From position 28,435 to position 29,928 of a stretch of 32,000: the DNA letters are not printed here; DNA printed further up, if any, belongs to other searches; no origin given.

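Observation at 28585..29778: Deaminase-type amidohydrolase translationally coupled between arfA and arfC: candidate for the unassigned deaminase step (or an ArfB substitute) of archaeal riboflavin biosynthesis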

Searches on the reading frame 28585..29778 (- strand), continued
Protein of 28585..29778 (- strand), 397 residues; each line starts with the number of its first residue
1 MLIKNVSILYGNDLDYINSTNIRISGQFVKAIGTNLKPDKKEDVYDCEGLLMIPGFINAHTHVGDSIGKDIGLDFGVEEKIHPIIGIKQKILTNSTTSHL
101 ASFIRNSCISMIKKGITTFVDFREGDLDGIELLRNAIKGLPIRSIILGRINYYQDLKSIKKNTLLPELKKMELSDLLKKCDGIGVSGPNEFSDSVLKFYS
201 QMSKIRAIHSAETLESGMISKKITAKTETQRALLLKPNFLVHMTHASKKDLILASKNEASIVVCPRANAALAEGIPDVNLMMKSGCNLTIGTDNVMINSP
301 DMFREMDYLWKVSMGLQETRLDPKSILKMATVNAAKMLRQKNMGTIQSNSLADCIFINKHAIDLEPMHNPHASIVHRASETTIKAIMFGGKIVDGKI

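Call 38: list_cluster_members(proteins=[P0131, P0128, P0201, P0237, P0160, P0247, P0149, P0213, P0234, P0236])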
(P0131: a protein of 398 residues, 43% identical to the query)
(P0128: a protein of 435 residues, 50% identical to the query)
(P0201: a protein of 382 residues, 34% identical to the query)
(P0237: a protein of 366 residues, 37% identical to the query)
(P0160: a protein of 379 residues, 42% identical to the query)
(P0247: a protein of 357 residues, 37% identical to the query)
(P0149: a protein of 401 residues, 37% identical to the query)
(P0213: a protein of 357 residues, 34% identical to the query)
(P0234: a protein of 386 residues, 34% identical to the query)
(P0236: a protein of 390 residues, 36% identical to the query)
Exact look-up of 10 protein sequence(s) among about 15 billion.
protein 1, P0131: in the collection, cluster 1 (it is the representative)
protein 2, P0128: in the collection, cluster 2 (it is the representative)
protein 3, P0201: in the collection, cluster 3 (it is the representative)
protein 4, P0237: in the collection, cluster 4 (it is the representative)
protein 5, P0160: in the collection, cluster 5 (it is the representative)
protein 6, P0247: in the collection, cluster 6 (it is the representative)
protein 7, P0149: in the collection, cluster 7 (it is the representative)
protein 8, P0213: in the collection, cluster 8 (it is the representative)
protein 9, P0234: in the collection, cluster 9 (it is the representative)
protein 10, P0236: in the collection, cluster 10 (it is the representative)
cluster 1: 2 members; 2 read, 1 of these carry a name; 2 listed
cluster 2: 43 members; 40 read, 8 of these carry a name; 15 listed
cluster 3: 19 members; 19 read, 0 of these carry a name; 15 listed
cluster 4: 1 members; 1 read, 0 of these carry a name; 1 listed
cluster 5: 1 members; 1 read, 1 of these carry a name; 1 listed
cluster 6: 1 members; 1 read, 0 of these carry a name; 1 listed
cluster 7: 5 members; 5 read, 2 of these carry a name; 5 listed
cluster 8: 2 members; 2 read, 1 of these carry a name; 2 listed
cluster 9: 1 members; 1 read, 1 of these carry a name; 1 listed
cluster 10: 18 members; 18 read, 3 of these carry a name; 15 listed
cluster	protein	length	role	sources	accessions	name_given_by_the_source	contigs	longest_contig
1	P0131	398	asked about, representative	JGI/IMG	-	-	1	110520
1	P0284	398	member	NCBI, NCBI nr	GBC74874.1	5-methylthioadenosine/S-adenosylhomocysteine deaminase [archaeon HR06]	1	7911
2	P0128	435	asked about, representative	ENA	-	-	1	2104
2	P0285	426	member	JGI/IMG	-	cytosine/adenosine deaminase-related metal-dependent hydrolase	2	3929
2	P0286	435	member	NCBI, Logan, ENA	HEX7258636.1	MAG TPA: amidohydrolase family protein [Nitrososphaeraceae archaeon]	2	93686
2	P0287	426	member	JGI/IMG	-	cytosine/adenosine deaminase-related metal-dependent hydrolase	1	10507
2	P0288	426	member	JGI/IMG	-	cytosine/adenosine deaminase-related metal-dependent hydrolase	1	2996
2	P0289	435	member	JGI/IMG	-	cytosine/adenosine deaminase-related metal-dependent hydrolase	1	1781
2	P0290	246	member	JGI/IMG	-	cytosine/adenosine deaminase-related metal-dependent hydrolase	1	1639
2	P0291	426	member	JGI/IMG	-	cytosine/adenosine deaminase-related metal-dependent hydrolase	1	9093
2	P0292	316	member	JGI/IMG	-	cytosine/adenosine deaminase-related metal-dependent hydrolase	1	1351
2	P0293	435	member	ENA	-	-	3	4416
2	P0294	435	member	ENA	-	-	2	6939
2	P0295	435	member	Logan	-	-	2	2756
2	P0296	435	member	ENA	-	-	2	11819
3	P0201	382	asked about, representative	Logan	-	-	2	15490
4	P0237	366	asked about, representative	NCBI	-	-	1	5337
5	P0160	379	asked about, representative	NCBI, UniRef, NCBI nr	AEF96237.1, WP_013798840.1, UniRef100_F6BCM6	amidohydrolase family protein [Methanotorris igneus] | Amidohydrolase n=1 Tax=Methanotorris igneus (strain DSM 5666 / JCM 11834 / Kol 5) ...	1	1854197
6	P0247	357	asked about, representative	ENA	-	-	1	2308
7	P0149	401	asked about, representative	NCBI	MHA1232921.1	MAG: amidohydrolase family protein [Candidatus Helarchaeota archaeon]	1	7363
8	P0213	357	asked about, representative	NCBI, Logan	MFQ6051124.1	MAG: amidohydrolase family protein [Candidatus Hydrothermarchaeota archaeon]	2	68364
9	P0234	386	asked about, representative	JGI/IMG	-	cytosine/adenosine deaminase-related metal-dependent hydrolase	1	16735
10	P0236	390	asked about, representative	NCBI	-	-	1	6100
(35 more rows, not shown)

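Call 39: find_homologous_proteins(query=P0160, max_evalue=1e-20)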
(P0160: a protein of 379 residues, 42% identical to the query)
Query P0160 (379 aa): 597 proteins with E <= 1e-20 among 8000 candidates; the best 120 are listed.
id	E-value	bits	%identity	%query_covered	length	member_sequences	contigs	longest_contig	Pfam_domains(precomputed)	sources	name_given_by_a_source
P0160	8.0e-249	843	100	100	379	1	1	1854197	PF07969.18,PF01979.27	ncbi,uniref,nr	ncbi:amidohydrolase family protein [Methanotorris igneus]|uniref:Amidohydrolase n=1 Tax=Methanotorri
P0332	2.6e-225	766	89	100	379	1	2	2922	PF07969.18,PF01979.27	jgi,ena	jgi:cytosine/adenosine deaminase-related metal-dependent hydrolase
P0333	3.5e-173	594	72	98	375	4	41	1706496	PF01979.27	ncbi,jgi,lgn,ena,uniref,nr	ncbi:MAG: hypothetical protein PWP15_328 [Methanothermococcus sp.]|jgi:cytosine/adenosine deaminase-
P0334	5.0e-160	551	68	96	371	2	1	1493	PF01979.27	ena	-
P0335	1.1e-158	546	69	98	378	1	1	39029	PF01979.27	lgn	-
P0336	3.9e-158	545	69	98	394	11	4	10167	PF01979.27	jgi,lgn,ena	-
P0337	4.5e-158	544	68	97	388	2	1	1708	PF07969.18,PF01979.27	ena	-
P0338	4.7e-158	544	70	97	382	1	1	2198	PF07969.18,PF01979.27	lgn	-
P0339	1.1e-157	543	67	99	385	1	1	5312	PF01979.27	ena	-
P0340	1.3e-157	543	69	97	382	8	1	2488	PF07969.18,PF01979.27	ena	-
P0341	2.4e-156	539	65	99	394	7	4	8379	PF01979.27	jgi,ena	jgi:cytosine/adenosine deaminase-related metal-dependent hydrolase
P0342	8.7e-155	534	66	98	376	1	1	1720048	PF01979.27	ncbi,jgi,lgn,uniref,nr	ncbi:amidohydrolase [Methanococcus vannielii SB]|jgi:cytosine/adenosine deaminase-related metal-depe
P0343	1.8e-154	533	63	98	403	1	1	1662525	PF01979.27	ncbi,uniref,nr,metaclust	ncbi:amidohydrolase family protein [Methanothermococcus okinawensis]|uniref:Amidohydrolase n=1 Tax=M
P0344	3.8e-154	532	70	93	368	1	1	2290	PF01979.27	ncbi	-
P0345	4.3e-153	528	64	98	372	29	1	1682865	PF01979.27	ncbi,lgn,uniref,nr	ncbi:cytosine/adenosine deaminase-related metal-dependent hydrolase [Methanococcus maripaludis]|unir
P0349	4.5e-151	521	65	96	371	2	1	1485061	PF01979.27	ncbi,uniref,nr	ncbi:amidohydrolase family protein [Methanocaldococcus fervens]|uniref:amidohydrolase family protein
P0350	7.1e-151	521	64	96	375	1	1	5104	PF01979.27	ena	-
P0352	1.6e-149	516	64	96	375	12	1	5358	PF01979.27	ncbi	ncbi:MAG: amidohydrolase family protein [Methanocaldococcus sp.]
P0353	1.8e-149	516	63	96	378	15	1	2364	PF01979.27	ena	-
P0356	1.4e-147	510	62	96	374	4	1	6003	PF01979.27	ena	-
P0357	2.3e-146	506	62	96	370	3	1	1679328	PF01979.27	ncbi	ncbi:amidohydrolase family protein [Methanocaldococcus sp. 10A]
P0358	3.2e-146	505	64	96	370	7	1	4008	PF07969.18,PF01979.27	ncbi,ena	-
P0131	5.8e-81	291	44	93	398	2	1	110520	PF07969.18,PF01979.27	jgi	-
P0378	6.3e-67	245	38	96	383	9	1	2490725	PF07969.18,PF01979.27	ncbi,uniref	ncbi:amidohydrolase family protein [Methanobacterium sp. SMA-27]|uniref:amidohydrolase family protei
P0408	9.7e-63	231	37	89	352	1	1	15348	PF07969.18,PF01979.27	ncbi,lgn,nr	ncbi:MAG: amidohydrolase family protein [Thermoplasmatales archaeon]|nr:amidohydrolase family protei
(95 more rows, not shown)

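Call 40: list_cluster_members(proteins=[P0349, P0352, P0357, P0358, P0356, P0353, P0350, P0345])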
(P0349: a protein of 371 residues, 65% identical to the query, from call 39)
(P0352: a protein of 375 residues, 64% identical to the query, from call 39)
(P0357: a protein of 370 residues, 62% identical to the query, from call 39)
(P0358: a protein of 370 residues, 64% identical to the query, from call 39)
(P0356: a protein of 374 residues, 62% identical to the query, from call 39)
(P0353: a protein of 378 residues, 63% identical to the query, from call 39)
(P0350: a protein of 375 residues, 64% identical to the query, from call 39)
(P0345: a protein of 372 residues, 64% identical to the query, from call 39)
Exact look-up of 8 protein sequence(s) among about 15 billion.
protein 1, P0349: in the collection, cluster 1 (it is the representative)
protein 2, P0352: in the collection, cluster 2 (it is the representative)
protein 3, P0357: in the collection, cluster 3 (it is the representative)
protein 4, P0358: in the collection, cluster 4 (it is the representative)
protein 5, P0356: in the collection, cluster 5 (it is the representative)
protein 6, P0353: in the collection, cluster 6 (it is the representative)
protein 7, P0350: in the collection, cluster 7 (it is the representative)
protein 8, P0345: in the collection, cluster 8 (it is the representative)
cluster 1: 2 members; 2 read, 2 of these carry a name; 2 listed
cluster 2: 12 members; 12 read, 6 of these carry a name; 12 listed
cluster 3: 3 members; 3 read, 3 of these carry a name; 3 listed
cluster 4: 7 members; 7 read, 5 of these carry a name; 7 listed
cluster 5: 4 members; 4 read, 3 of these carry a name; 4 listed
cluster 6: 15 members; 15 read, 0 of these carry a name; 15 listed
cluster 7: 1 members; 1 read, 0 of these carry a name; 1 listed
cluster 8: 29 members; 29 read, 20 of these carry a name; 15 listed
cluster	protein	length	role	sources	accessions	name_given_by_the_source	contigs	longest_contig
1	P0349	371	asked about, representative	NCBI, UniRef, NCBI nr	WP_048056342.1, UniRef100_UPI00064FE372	amidohydrolase family protein [Methanocaldococcus fervens] | amidohydrolase family protein n=1 Tax=Methanocaldococcus fervens TaxID=83171 ...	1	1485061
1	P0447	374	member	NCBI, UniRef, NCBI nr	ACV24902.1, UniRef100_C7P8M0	amidohydrolase [Methanocaldococcus fervens AG86] | Amidohydrolase n=1 Tax=Methanocaldococcus fervens (strain DSM 4213 / JCM 15782 / AG86) ...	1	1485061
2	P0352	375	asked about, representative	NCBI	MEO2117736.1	MAG: amidohydrolase family protein [Methanocaldococcus sp.]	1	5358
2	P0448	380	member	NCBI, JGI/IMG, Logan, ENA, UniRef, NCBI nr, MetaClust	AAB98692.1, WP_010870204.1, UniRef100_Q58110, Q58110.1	atrazine chlorohydrolase isolog [Methanocaldococcus jannaschii DSM 2661] | Uncharacterized protein MJ0699 n=1 Tax=Methanocaldococcus jannaschii (strain ATCC 43067 / ... | amidohydrolase family protein [Methanocaldococcus jannaschii]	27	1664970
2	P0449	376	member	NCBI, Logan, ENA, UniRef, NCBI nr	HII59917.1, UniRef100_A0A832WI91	TPA: amidohydrolase family protein [Methanocaldococcus jannaschii] | Amidohydrolase family protein n=1 Tax=Methanocaldococcus jannaschii TaxID=2190 ... | amidohydrolase family protein [Methanocaldococcus jannaschii]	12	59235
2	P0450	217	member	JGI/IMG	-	cytosine/adenosine deaminase-related metal-dependent hydrolase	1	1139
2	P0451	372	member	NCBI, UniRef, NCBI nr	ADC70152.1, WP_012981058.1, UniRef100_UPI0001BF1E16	amidohydrolase [Methanocaldococcus sp. FS406-22] | amidohydrolase family protein n=1 Tax=Methanocaldococcus sp. (strain FS406-22) ... | amidohydrolase family protein [Methanocaldococcus sp. FS406-22]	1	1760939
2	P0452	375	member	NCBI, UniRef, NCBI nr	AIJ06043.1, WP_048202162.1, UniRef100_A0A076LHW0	amidohydrolase 2 [Methanocaldococcus bathoardescens] | Amidohydrolase 2 n=1 Tax=Methanocaldococcus bathoardescens TaxID=1301915 ... | amidohydrolase family protein [Methanocaldococcus bathoardescens]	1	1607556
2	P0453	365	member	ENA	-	-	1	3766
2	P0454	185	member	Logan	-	-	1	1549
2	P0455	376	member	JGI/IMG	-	-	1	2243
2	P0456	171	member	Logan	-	-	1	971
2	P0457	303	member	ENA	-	-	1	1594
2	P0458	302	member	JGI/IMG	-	-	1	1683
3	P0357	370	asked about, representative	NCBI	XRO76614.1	amidohydrolase family protein [Methanocaldococcus sp. 10A]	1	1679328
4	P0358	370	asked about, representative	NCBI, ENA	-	-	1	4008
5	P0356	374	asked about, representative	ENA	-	-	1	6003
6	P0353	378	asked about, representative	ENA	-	-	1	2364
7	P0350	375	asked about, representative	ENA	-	-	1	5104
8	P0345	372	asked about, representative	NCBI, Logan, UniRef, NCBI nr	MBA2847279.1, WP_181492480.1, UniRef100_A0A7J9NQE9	cytosine/adenosine deaminase-related metal-dependent hydrolase [Methanococcus maripaludis] | Cytosine/adenosine deaminase-related metal-dependent hydrolase n=1 Tax=Methanococcus ... | amidohydrolase family protein [Methanococcus maripaludis]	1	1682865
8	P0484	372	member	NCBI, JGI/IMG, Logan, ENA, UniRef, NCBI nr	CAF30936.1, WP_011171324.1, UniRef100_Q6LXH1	amidohydrolase family protein [Methanococcus maripaludis] | Chlorohydrolase n=1 Tax=Methanococcus maripaludis (strain DSM 14266 / JCM 13030 / NBRC ...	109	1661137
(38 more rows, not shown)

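Call 42: search_protein_families(library=ncbifam, proteins=[P0448, P0160, P0484, P0144, P0134, P0140, P0278, P0130, P0378, P0408], max_evalue=1e-30)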
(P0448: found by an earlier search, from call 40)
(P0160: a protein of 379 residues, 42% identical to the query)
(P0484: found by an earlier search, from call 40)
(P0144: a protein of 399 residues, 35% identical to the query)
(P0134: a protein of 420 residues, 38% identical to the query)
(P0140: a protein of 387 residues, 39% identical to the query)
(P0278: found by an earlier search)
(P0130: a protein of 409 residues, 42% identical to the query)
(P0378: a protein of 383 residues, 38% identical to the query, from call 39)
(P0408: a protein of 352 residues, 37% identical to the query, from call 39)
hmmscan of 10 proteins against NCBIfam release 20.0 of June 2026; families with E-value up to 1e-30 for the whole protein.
P0448 (380 aa): 1 family
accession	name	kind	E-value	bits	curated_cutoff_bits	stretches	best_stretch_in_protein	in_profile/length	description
NF005552.0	PRK07213.1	equivalog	3.4e-177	589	294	1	4-378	2-380/382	chlorohydrolase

P0160 (379 aa): 1 family
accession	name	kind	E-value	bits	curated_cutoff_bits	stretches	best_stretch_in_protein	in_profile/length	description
NF005552.0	PRK07213.1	equivalog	3.2e-175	582.6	294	1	1-372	3-379/382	chlorohydrolase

P0484 (372 aa): 1 family
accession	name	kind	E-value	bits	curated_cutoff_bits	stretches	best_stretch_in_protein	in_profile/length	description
NF005552.0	PRK07213.1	equivalog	2.4e-186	619.2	294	1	1-371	2-378/382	chlorohydrolase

P0144 (399 aa): 1 family
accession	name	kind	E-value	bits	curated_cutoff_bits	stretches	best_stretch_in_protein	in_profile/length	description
NF005552.0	PRK07213.1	equivalog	1.2e-91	307.5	294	1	10-387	8-377/382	chlorohydrolase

P0134 (420 aa): 7 families
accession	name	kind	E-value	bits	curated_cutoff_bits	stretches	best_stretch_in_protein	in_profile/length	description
NF005552.0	PRK07213.1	equivalog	1e-104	350.5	294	1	1-398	1-378/382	chlorohydrolase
NF006056.0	PRK08204.1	subfamily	2.3e-46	158.5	391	1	3-407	6-420/449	hypothetical protein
NF006549.0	PRK09045.1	equivalog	2.2e-44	151.8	540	1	14-408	23-420/444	TRZ/ATZ family hydrolase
NF006252.0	PRK08393.1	equivalog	4.9e-38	131.3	617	1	3-402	4-398/424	N-ethylammeline chlorohydrolase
NF005557.0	PRK07228.1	equivalog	1.3e-37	129.6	522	1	246-407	253-417/445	5'-deoxyadenosine deaminase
NF004995.0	PRK06380.1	subfamily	2e-37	129.2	567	1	3-410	4-406/418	metal-dependent hydrolase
NF004701.0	PRK06038.1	equivalog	1.3e-35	123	609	1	3-406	7-405/432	N-ethylammeline chlorohydrolase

P0140 (387 aa): 5 families
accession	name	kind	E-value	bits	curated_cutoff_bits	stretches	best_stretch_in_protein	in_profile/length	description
NF005552.0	PRK07213.1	equivalog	1.6e-96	323.5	294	1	1-380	2-377/382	chlorohydrolase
NF004995.0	PRK06380.1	subfamily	7.9e-47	160.2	567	1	2-385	4-398/418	metal-dependent hydrolase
NF006252.0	PRK08393.1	equivalog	1.6e-43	149.3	617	1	1-385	3-398/424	N-ethylammeline chlorohydrolase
NF004701.0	PRK06038.1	equivalog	4.7e-36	124.4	609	1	2-385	7-401/432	N-ethylammeline chlorohydrolase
NF005557.0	PRK07228.1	equivalog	7.4e-33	113.9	522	0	232-385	253-412/445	5'-deoxyadenosine deaminase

P0278 (384 aa): 4 families
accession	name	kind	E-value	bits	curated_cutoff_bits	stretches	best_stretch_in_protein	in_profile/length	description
NF005552.0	PRK07213.1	equivalog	6.5e-69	232.6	294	1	8-376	3-376/382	chlorohydrolase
NF006252.0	PRK08393.1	equivalog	9.5e-33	113.8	617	0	220-381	236-397/424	N-ethylammeline chlorohydrolase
NF006056.0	PRK08204.1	subfamily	8.6e-32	110.5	391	0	226-380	249-413/449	hypothetical protein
NF005557.0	PRK07228.1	equivalog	2.4e-31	108.9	522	0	225-377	252-407/445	5'-deoxyadenosine deaminase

P0130 (409 aa): 7 families
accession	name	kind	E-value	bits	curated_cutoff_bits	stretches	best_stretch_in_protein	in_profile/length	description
NF005552.0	PRK07213.1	equivalog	9.7e-103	344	294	1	5-396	4-377/382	chlorohydrolase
NF006056.0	PRK08204.1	subfamily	1.4e-41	142.7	391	1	14-401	17-415/449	hypothetical protein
NF006549.0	PRK09045.1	equivalog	1.6e-40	139.1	540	1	16-400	24-413/444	TRZ/ATZ family hydrolase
NF004701.0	PRK06038.1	equivalog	5.5e-37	127.5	609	1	22-402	24-402/432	N-ethylammeline chlorohydrolase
NF006252.0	PRK08393.1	equivalog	3e-36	125.4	617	1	4-401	4-398/424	N-ethylammeline chlorohydrolase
NF005557.0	PRK07228.1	equivalog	5e-36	124.4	522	0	194-403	197-414/445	5'-deoxyadenosine deaminase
NF004995.0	PRK06380.1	subfamily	1.4e-34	119.8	567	0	197-400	187-397/418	metal-dependent hydrolase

P0378 (383 aa): 5 families
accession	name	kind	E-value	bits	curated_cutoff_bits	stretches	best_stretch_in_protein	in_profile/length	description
NF005552.0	PRK07213.1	equivalog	1.2e-132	442.4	294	1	1-376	1-378/382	chlorohydrolase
NF006252.0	PRK08393.1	equivalog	4.9e-40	137.8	617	0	188-380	193-398/424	N-ethylammeline chlorohydrolase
NF004995.0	PRK06380.1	subfamily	7.7e-40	137.2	567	1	2-352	3-362/418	metal-dependent hydrolase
NF004701.0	PRK06038.1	equivalog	4.4e-36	124.5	609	1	2-351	6-366/432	N-ethylammeline chlorohydrolase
NF005557.0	PRK07228.1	equivalog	5.6e-32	111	522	0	235-351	254-375/445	5'-deoxyadenosine deaminase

P0408 (352 aa): 1 family
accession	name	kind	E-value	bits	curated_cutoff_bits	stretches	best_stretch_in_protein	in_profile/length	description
NF005552.0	PRK07213.1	equivalog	1.5e-84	284.1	294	1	4-331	5-358/382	chlorohydrolase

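Call 46: find_encoding_contigs(protein=P0001, flank=10000, max_places=1)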
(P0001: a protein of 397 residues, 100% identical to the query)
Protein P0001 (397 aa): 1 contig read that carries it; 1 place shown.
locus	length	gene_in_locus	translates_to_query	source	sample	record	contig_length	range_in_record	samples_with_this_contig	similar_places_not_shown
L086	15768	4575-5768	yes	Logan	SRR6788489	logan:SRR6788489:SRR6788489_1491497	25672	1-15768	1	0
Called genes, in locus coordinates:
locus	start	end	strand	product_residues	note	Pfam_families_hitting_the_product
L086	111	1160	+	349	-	PF08240:ADH_N, PF00107:ADH_zinc_N, PF13602:ADH_zinc_N_2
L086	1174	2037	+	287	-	PF03328:HpcH_HpaI, PF15617:C-C_Bond_Lyase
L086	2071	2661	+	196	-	PF00677:Lum_binding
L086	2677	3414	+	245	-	PF00926:DHBP_synthase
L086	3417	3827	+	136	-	PF00885:DMRL_synthase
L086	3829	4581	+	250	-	PF05165:GCH_III, PF18182:mCpol (faint), PF00211:Guanylate_cyc (faint)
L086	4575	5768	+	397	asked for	PF01979:Amidohydro_1, PF07969:Amidohydro_3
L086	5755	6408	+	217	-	PF01872:RibD_C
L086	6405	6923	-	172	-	PF02002:TFIIE_alpha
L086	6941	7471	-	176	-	PF01994:Trm56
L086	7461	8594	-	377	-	PF03193:RsgA_GTPase (faint), PF13167:GTP-bdg_N, PF16360:GTP-bdg_M, PF00009:GTP_EFTU (faint), PF01926:MMR_HSR1, PF02421:FeoB_N (weak)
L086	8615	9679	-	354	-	PF04014:MazE_antitoxin, PF01895:PhoU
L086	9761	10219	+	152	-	PF14810:TGT_C2, PF01472:PUA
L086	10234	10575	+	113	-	PF01849:NAC, PF19026:UBA_HYPK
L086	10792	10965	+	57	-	-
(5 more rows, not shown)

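Call 47: find_encoding_contigs(protein=P0286, flank=6000, max_places=1)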
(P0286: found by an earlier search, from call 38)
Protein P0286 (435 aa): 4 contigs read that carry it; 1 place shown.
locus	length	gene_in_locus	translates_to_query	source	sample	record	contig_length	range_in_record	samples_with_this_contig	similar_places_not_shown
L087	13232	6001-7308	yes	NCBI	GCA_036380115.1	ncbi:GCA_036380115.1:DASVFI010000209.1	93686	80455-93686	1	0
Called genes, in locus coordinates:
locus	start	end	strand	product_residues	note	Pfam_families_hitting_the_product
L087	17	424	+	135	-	PF00411:Ribosomal_S11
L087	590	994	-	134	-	PF01984:dsDNA_bind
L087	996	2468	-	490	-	PF01139:RtcB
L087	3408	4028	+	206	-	PF00677:Lum_binding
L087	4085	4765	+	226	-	PF00926:DHBP_synthase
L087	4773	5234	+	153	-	PF00885:DMRL_synthase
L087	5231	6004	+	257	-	PF05165:GCH_III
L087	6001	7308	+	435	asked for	PF07969:Amidohydro_3 (faint), PF01979:Amidohydro_1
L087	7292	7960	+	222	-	PF01872:RibD_C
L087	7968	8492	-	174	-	PF02002:TFIIE_alpha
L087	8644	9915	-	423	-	PF00270:DEAD, PF04851:ResIII, PF00271:Helicase_C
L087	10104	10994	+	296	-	-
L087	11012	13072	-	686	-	PF02629:CoA_binding (weak), PF13380:CoA_binding_2, PF13607:Succ_CoA_lig, PF19045:Ligase_CoA_2, PF08442:ATP-grasp_2 (weak), PF13549:ATP-grasp_5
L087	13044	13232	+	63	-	?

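Call 48: find_encoding_contigs(protein=P0378, flank=6000, max_places=1)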
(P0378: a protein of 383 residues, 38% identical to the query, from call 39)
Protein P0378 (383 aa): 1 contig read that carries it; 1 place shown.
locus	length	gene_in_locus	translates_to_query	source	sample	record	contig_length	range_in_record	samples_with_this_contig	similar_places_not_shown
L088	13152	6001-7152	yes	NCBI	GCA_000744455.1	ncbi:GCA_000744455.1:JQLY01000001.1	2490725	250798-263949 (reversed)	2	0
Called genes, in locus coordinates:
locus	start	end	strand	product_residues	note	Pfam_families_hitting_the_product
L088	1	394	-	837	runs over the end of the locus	PF00690:Cation_ATPase_N, PF00122:E1-E2_ATPase, PF00702:Hydrolase, PF13246:Cation_ATPase, PF12710:HAD (weak), PF08282:Hydrolase_3 (weak), PF00689:Cation_ATPase_C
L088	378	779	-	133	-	PF03686:UPF0146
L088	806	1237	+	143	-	PF13420:Acetyltransf_4, PF00583:Acetyltransf_1, PF13673:Acetyltransf_10, PF08445:FR47 (weak), PF13508:Acetyltransf_7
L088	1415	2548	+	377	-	PF00988:CPSase_sm_chain, PF00117:GATase, PF07722:Peptidase_C26 (weak)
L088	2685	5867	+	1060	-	PF25596:CPSase_L_D1, PF02786:CPSase_L_D2, PF07478:Dala_Dala_lig_C (weak), PF02787:CPSase_L_D3, PF25596:CPSase_L_D1, PF02786:CPSase_L_D2, PF02222:ATP-grasp, PF02142:MGS, +4 more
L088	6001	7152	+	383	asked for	PF01979:Amidohydro_1, PF07969:Amidohydro_3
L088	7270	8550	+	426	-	PF02403:Seryl_tRNA_N, PF00587:tRNA-synt_2b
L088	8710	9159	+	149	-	PF00072:Response_reg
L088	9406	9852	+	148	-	PF00582:Usp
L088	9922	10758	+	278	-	PF00571:CBS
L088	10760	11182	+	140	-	-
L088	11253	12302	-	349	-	PF00733:Asn_synthase (faint), PF00764:Arginosuc_synth (weak), PF06508:QueC (weak)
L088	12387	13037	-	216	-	PF07812:TfuA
